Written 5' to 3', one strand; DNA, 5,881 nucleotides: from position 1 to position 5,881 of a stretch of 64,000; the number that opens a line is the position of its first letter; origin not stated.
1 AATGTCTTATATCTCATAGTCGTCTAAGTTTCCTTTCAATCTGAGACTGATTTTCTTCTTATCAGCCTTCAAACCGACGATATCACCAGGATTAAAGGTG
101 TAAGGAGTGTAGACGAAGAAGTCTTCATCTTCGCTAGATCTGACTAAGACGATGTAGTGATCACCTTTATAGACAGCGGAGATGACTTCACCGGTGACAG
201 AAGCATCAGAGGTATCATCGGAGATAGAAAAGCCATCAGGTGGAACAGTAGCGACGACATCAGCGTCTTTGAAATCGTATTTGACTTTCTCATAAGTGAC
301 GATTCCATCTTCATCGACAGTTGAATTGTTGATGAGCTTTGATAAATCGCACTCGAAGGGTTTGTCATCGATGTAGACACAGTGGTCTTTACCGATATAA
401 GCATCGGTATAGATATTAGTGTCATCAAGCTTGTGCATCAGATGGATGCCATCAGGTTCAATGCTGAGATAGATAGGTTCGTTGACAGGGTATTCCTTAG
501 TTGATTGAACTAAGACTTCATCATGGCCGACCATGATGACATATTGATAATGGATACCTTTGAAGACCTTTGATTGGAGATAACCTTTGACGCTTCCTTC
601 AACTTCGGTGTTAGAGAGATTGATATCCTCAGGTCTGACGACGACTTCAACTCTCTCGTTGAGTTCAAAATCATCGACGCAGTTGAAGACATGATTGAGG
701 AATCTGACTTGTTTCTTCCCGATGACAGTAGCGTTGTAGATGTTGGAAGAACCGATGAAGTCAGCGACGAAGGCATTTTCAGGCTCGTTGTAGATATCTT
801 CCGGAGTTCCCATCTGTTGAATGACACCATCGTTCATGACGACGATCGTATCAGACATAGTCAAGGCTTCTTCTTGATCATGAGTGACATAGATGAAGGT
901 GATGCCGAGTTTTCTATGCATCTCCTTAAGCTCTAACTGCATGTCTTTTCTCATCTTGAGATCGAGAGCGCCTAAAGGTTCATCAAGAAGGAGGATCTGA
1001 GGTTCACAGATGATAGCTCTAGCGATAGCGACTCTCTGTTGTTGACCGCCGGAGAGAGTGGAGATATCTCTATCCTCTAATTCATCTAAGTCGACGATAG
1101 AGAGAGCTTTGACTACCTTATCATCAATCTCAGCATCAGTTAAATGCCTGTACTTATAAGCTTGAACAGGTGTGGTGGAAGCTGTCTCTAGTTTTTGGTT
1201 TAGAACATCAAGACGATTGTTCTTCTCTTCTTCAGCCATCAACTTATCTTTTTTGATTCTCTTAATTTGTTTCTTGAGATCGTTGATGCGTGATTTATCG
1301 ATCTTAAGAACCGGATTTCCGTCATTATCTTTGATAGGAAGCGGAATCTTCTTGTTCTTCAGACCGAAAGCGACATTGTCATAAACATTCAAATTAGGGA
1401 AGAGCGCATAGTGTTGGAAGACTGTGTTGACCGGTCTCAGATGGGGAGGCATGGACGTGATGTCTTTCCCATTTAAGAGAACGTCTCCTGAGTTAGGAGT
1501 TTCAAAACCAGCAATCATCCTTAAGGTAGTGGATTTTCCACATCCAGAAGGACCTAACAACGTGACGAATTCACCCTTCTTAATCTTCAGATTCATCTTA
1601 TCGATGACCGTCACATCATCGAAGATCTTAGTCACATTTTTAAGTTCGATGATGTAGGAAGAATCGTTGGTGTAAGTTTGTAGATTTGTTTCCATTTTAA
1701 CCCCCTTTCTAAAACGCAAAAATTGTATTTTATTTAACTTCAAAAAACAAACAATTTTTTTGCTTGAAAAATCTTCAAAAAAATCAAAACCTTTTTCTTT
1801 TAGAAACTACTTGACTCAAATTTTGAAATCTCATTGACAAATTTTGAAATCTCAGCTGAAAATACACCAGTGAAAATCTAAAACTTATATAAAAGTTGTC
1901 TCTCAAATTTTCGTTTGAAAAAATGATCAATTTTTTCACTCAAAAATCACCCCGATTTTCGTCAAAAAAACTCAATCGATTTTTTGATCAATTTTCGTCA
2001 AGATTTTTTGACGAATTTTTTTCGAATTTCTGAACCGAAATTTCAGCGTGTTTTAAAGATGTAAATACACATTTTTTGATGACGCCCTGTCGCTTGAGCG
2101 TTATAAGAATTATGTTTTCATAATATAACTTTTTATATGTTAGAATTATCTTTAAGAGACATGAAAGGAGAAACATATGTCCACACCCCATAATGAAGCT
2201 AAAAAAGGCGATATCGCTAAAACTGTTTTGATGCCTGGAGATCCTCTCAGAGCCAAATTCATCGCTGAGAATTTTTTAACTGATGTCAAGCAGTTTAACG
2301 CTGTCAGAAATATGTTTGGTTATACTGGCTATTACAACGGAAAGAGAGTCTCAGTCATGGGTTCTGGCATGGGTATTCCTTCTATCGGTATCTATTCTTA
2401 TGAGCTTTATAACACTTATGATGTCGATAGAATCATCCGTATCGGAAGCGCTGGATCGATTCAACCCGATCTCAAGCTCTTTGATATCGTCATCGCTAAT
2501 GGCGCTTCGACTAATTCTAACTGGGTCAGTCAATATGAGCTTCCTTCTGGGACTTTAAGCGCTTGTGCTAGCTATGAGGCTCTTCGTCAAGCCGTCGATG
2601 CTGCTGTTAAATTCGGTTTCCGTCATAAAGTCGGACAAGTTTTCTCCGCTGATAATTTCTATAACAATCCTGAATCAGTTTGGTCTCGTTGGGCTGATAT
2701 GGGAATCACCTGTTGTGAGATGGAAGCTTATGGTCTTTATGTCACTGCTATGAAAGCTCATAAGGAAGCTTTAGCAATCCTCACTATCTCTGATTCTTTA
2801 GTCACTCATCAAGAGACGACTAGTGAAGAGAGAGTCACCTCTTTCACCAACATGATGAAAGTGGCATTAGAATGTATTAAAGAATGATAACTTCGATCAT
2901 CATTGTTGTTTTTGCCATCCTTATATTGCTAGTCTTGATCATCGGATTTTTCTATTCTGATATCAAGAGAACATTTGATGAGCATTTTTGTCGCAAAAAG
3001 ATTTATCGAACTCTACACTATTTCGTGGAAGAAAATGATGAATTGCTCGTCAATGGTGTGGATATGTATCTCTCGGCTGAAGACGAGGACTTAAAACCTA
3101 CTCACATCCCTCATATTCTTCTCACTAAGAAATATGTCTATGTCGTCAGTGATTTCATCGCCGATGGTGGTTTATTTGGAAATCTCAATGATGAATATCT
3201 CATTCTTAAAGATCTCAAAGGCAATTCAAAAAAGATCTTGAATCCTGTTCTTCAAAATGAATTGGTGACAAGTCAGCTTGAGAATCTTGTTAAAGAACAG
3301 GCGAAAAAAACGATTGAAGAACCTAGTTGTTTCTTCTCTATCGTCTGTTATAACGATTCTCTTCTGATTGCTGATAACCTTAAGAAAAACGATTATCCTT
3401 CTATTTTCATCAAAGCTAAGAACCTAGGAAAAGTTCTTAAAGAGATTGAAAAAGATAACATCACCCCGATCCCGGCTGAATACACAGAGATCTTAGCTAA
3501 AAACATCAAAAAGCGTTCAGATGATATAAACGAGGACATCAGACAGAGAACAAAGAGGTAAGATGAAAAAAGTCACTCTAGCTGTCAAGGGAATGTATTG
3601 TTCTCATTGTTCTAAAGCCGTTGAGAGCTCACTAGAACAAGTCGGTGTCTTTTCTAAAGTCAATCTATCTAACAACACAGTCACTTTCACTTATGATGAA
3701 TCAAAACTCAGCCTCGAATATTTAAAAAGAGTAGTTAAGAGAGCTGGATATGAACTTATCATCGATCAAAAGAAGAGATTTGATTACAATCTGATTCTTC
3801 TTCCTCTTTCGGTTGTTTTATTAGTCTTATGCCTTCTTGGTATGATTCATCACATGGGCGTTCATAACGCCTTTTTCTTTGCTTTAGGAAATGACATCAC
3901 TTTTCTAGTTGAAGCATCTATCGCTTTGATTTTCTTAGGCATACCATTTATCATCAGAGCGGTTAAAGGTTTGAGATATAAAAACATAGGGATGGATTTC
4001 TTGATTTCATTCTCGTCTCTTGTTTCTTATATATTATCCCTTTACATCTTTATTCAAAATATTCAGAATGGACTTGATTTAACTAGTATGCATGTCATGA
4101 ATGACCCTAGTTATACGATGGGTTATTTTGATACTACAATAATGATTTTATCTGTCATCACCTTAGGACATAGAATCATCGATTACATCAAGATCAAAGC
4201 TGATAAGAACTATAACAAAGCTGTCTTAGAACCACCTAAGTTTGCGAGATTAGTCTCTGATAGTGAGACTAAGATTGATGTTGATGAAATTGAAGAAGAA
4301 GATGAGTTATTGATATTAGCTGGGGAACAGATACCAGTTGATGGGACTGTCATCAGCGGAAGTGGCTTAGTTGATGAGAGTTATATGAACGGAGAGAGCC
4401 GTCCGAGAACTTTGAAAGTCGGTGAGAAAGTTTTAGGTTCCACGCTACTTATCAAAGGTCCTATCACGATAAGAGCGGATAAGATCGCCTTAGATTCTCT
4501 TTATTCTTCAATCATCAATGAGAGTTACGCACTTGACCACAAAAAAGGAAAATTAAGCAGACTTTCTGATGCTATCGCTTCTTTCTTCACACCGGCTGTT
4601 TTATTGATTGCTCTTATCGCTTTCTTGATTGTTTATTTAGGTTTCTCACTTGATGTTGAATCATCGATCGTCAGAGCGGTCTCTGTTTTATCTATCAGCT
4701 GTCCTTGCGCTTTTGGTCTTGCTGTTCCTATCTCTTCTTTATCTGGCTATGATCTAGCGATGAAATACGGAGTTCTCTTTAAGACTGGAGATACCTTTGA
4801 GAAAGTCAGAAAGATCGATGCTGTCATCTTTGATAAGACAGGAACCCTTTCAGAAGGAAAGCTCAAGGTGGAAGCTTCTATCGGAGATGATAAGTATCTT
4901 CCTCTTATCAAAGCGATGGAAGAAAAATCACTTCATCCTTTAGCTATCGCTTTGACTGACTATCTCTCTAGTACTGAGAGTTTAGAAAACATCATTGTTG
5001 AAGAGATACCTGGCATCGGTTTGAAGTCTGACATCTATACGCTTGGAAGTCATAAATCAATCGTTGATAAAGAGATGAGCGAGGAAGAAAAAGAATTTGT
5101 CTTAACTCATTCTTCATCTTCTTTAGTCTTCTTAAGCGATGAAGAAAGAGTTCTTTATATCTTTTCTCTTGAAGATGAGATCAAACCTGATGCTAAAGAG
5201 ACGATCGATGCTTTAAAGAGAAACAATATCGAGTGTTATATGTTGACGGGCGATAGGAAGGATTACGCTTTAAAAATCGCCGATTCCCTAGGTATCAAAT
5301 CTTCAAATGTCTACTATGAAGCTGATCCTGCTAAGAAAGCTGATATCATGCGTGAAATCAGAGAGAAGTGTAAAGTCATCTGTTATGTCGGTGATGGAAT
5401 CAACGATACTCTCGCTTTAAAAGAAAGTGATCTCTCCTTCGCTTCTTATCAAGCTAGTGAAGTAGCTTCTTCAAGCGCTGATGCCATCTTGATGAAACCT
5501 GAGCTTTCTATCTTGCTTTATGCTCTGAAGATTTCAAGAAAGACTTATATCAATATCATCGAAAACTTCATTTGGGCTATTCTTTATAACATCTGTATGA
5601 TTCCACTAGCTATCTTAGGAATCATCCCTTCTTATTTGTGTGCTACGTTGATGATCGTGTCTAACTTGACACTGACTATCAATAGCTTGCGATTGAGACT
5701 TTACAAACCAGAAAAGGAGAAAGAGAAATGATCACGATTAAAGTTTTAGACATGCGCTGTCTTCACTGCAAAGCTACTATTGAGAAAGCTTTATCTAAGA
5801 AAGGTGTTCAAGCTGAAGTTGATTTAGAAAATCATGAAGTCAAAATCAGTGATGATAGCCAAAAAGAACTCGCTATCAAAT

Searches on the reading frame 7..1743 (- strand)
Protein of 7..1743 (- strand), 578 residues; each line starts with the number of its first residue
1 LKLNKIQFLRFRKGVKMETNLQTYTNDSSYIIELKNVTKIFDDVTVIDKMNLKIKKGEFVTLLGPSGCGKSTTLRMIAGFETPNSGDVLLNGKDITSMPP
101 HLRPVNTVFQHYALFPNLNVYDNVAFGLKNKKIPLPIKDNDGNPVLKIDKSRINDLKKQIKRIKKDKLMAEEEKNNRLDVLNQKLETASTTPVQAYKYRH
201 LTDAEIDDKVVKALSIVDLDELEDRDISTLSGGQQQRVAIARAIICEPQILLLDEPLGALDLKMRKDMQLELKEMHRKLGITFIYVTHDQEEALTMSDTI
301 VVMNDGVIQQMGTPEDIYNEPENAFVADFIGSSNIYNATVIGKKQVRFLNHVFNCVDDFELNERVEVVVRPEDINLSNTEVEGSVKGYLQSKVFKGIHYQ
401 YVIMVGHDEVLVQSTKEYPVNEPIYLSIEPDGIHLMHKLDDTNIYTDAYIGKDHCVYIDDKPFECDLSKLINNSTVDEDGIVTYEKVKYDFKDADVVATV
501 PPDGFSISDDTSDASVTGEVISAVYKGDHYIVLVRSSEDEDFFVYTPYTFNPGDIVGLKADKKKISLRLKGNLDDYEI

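Call 87: search_protein_families(library=pfam, proteins=[window:7-1743:-])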
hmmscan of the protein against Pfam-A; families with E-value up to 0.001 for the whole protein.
window:7-1743:- (578 aa): 3 families
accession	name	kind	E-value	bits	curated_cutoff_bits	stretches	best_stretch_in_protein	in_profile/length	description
PF00005.33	ABC_tran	-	1.9e-36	126.1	25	1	48-257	2-136/137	ABC transporter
PF08402.16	TOBE_2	-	1.4e-11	44.8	21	2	367-435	1-75/76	TOBE domain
PF03215.21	Rad17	-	0.00071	20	23.8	0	42-84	30-72/186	Rad17 P-loop domain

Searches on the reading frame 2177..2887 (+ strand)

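Call 87: search_protein_families(library=pfam, proteins=[window:2177-2887:+])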
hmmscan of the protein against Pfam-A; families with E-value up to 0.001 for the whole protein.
window:2177-2887:+ (236 aa): 1 family
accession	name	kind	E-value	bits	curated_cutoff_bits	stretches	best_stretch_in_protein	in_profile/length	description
PF01048.26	PNP_UDP_1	-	5e-36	124.7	25.1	1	16-228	2-222/233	Phosphorylase superfamily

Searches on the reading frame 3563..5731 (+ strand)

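Call 87: search_protein_families(library=pfam, proteins=[window:3563-5731:+])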
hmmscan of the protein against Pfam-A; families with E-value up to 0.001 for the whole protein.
window:3563-5731:+ (722 aa): 3 families
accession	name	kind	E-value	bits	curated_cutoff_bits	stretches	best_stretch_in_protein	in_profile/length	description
PF00122.25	E1-E2_ATPase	-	3.9e-38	131.2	28.1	1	223-396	3-175/181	E1-E2 ATPase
PF00702.32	Hydrolase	-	4.8e-24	86.3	26.4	1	418-622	1-190/191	haloacid dehalogenase-like hydrolase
PF00403.32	HMA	-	6.5e-12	46.1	24.8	1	5-64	1-62/62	Heavy-metal-associated domain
